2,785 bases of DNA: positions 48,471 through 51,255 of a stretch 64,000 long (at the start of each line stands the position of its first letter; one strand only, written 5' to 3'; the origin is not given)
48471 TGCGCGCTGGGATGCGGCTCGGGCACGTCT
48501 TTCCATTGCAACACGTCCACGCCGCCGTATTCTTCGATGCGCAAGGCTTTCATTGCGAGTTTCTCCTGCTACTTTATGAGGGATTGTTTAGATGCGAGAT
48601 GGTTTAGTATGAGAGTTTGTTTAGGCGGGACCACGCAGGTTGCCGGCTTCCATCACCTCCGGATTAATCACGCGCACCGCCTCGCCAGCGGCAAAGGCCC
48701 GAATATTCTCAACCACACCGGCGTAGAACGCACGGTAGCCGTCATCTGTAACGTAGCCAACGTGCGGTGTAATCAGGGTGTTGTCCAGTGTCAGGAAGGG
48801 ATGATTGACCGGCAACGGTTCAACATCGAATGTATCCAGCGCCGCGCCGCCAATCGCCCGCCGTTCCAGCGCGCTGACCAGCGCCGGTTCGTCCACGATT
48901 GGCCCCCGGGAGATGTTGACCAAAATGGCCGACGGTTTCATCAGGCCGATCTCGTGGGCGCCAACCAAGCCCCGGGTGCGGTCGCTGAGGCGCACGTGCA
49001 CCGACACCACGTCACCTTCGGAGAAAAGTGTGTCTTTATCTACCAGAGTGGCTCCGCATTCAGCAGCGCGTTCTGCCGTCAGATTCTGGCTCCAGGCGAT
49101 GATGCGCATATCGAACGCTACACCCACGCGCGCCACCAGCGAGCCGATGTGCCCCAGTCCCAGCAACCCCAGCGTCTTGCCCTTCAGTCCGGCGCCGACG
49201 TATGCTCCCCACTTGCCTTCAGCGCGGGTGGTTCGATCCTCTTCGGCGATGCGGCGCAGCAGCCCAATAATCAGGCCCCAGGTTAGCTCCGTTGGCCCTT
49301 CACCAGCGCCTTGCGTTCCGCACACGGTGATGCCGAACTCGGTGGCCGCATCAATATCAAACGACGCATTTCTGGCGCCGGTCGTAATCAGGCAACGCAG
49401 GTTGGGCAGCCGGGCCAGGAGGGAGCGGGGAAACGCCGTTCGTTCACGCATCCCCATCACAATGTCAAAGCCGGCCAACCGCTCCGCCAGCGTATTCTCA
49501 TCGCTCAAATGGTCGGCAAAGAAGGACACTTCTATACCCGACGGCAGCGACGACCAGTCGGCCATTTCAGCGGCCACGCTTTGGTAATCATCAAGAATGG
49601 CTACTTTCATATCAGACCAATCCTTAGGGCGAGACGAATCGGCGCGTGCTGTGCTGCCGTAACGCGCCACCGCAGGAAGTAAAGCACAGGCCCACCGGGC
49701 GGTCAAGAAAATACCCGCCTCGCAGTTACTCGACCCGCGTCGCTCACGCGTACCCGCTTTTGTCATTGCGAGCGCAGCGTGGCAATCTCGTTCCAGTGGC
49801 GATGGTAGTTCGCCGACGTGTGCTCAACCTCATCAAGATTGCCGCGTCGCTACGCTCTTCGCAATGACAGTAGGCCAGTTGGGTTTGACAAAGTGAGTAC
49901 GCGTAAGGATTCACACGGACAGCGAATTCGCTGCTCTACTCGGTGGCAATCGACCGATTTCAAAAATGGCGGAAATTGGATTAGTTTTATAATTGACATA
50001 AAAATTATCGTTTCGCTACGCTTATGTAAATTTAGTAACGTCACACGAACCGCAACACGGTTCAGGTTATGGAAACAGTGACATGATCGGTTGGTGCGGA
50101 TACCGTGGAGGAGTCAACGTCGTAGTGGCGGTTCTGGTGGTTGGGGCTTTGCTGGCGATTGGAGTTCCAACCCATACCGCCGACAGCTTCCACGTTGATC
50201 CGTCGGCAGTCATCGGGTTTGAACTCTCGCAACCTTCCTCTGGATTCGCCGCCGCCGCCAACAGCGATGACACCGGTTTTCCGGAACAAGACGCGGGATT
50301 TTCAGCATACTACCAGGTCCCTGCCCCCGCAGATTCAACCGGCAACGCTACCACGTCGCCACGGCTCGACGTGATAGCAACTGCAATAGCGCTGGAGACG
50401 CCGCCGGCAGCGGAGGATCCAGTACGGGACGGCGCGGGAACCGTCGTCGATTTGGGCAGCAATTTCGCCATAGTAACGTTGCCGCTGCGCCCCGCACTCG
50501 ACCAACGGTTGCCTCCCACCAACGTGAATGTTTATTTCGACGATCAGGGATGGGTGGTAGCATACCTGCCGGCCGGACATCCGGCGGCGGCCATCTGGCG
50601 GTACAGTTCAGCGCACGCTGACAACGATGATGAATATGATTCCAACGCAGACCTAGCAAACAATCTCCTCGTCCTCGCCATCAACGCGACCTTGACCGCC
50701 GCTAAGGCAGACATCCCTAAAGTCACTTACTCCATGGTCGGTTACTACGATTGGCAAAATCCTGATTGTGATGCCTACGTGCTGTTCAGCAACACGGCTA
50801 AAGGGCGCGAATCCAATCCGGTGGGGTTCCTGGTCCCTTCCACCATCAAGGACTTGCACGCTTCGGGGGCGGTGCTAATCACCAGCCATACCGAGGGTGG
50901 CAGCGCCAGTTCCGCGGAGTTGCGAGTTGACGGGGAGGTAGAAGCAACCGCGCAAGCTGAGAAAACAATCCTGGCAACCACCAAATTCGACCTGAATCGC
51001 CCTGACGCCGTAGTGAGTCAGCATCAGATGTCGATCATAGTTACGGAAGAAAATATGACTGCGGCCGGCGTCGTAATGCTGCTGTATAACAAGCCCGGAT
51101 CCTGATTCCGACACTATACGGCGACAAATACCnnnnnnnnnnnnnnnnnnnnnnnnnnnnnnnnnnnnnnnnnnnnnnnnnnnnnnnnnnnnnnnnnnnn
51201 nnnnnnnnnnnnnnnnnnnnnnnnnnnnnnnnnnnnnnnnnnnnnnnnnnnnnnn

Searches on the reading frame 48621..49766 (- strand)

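Call 4: search_protein_families(library=pfam, proteins=[window:48621-49766:-], max_evalue=0.01)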
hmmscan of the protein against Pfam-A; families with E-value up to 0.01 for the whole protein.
window:48621-49766:- (381 aa): 2 families
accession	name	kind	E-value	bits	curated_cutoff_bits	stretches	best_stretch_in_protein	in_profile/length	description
PF02826.25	2-Hacid_dh_C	-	1.2e-53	181.5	25.1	1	164-337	2-178/178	D-isomer specific 2-hydroxyacid dehydrogenase, NAD binding domain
PF00389.36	2-Hacid_dh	-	2.2e-10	40.8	24.6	1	76-364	18-129/134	D-isomer specific 2-hydroxyacid dehydrogenase, catalytic domain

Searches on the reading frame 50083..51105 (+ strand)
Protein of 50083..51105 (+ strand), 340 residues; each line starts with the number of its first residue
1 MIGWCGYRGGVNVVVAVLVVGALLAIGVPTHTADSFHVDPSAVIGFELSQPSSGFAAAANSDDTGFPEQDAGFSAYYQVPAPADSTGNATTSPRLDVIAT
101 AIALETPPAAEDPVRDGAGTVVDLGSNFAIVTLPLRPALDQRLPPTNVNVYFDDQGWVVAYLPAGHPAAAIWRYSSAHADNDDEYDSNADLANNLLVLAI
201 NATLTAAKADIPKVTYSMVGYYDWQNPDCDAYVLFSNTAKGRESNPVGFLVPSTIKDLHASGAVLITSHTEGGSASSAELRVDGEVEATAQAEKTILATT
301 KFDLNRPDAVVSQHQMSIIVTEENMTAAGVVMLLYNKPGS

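Call 4: search_protein_families(library=pfam, proteins=[window:50083-51105:+], max_evalue=0.01)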
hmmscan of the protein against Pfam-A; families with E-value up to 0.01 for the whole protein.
window:50083-51105:+ (340 aa): 0 families

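Call 31: search_protein_families(library=ncbifam, proteins=[window:50083-51105:+], max_evalue=1)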
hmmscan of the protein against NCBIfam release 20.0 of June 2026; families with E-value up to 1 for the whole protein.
window:50083-51105:+ (340 aa): 0 families

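Call 32: search_protein_families(library=pfam, proteins=[window:50083-51105:+], max_evalue=1)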
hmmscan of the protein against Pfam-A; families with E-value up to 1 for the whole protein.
window:50083-51105:+ (340 aa): 0 families
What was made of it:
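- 50083..51105 (+): Conserved upstream partner gene (340 aa). It has an N-terminal hydrophobic helix and no family assignment, and its stop lies 28 nt before the giant gene's start. No Pfam or NCBIfam hit (calls 4, 31, 32).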

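Call 37: find_homologous_proteins(query=window:50083-51105:+, max_evalue=0.001)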
Query window:50083-51105:+ (340 aa): 116 proteins with E <= 0.001 among 8000 candidates.
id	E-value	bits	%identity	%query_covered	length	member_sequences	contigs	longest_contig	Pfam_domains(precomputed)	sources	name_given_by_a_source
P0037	3.2e-221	752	100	100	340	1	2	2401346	-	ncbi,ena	-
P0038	7.7e-180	616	86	96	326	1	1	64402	-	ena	-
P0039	8.3e-174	596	81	100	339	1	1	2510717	-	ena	-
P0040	1.7e-165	568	82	96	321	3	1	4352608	-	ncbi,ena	-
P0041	1.9e-160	552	77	100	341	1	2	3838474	-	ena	-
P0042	1.0e-149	517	74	100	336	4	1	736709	-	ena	-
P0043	1.1e-149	516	73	100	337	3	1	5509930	-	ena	-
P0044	4.4e-145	501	73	96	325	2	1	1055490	-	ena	-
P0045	2.3e-143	496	69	100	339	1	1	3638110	-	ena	-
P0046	1.7e-135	470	67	100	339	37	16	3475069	-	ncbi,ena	-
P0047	2.3e-123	430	69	89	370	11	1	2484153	-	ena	-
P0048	1.6e-122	427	69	89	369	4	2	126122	-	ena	-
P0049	1.2e-84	303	47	90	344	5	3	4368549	-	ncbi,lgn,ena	-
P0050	4.6e-79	284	46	96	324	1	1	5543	-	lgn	-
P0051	1.0e-77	280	44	100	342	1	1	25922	-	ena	-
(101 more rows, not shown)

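Call 38: find_encoding_contigs(protein=P0037, flank=10000, max_places=3)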
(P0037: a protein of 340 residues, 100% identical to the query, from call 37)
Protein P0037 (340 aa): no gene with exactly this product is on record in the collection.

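Call 47: find_encoding_contigs(protein=P0051, flank=8000, max_places=2)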
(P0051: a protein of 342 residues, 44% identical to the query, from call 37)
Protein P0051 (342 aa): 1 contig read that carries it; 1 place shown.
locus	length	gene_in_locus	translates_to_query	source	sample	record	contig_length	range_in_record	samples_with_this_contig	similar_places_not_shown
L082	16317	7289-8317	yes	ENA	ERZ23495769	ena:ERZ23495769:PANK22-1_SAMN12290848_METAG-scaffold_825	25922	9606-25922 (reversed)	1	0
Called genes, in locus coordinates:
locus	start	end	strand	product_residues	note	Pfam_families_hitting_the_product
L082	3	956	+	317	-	PF02423:OCD_Mu_crystall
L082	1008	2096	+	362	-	PF00296:Bac_luciferase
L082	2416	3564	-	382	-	PF00296:Bac_luciferase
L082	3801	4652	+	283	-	PF04264:YceI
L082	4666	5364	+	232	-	PF00072:Response_reg, PF00486:Trans_reg_C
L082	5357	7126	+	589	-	PF00672:HAMP, PF26769:HAMP_PhoQ (weak), PF00512:HisKA, PF02518:HATPase_c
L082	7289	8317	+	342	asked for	-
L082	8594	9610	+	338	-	-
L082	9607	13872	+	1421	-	PF07705:CARDB, PF01835:MG2 (faint)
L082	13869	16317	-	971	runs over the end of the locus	PF01565:FAD_binding_4, PF02913:FAD-oxidase_C, PF13183:Fer4_8 (weak), PF13534:Fer4_17 (weak), PF02754:CCG (weak)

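Call 51: predict_structure(alignment_id=A2)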
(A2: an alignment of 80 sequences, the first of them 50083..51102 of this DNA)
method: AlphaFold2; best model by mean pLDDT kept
length: 340 residues; sequences in the alignment: 80
mean_pLDDT: 81.6   pTM: 0.81
mean pLDDT of the five models: 81.6, 80.5, 77.0, 76.3, 69.1
residues with pLDDT >= 90: 171; 70-90: 86; 50-70: 42; < 50: 41
segments of 3 or more residues with pLDDT < 50: 1-29, 37-41, 180-182
pLDDT, mean of each block of 10 residues (from residue 1): 36 45 46 50 74 64 75 95 79 89 95 91 94 83 86 95 96 65 56 87 91 89 95 90 91 93 89 83 97 90 91 95 90 89
secondary structure, 60 per line:
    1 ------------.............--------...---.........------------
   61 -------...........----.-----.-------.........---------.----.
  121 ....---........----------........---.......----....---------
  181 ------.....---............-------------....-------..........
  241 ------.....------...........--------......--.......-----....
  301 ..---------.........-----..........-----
elements in order: H13-25 E34-36 E43-48 E71-78 H97-105 E120-124 E128-135 E146-153 E157-163 H168-171 H187-191 H195-206 E220-223 E231-240 E247-251 E258-268 E277-282 E285-291 E297-302 E312-320 E326-335
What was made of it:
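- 50083..51105 (+): AlphaFold gives pLDDT 81.6 and pTM 0.81 (call 51).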

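Call 55: fold_search(model_id=the predicted structure, library=pdb)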
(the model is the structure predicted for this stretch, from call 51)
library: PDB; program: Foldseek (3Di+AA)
matches with E <= 10: 1326; with E <= 0.001: 2
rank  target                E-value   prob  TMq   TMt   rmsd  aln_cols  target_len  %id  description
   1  2df7_N                5.8e-04  0.20  0.15  0.13  22.7       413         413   11  Crystal structure of infectious bursal disease virus VP2 subviral particle (released 2006-06-27)
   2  3afg_A                8.1e-04  1.00  0.20  0.14   5.2       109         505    8  Crystal structure of ProN-Tk-SP from Thermococcus kodakaraensis (released 2010-08-04)
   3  2df7_S                1.2e-03  0.23  0.17  0.14  22.9       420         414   10  Crystal structure of infectious bursal disease virus VP2 subviral particle (released 2006-06-27)
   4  3s7i_A                1.2e-03  0.21  0.15  0.14  20.5       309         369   11  Crystal structure of Ara h 1 (released 2011-09-21)
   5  3afg_B                1.7e-03  0.98  0.22  0.16  11.5       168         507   10  Crystal structure of ProN-Tk-SP from Thermococcus kodakaraensis (released 2010-08-04)
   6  5wpp_A                1.8e-03  0.47  0.15  0.21  17.6       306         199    8  Crystal structure HpiC1 W73M/K132M (released 2018-03-07)
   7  6a99_D                2.3e-03  0.54  0.17  0.24  16.3       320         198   10  Crystal structure of a Stig cyclases Fisc from Fischerella sp. TAU in complex with (3Z)-3-(1-methyl-2-pyrrolidinyliden (released 2018-12-19)
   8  7vrp_I                2.5e-03  0.30  0.19  0.16  21.1       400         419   11  Structure of infectious bursal disease virus Gx strain (released 2022-03-30)
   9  6j03                  2.9e-03  0.51  0.16  0.23  16.9       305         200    9  Crystal structure of a cyclase mutant in apo form (released 2019-12-25)
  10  5yvp_A                2.9e-03  0.47  0.15  0.22  16.8       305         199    9  Crystal structure of an apo form cyclase Filc1 from Fischerella sp. TAU (released 2018-11-07)
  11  8ic1_A                3.4e-03  0.60  0.21  0.16  14.2       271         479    8  endo-alpha-D-arabinanase EndoMA1 D51N mutant from Microbacterium arabinogalactanolyticum in complex with arabinooligos (released 2023-08-16)
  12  7ehg_C                4.3e-03  0.85  0.16  0.30   7.3       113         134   14  Crystal Structure of MiXBM (released 2022-03-30)
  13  8j3y_A                4.5e-03  0.97  0.17  0.15   7.4       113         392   12  Crystal structure of CBM6E E168Q in complex with oligosaccharides (released 2024-04-24)
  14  9lkk_F                4.5e-03  0.96  0.17  0.35   6.3       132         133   14  Crystal structure of C1ql1-gC1q hexamer (released 2025-12-17)
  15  7ehg_B                4.5e-03  0.94  0.18  0.35   6.5       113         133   13  Crystal Structure of MiXBM (released 2022-03-30)
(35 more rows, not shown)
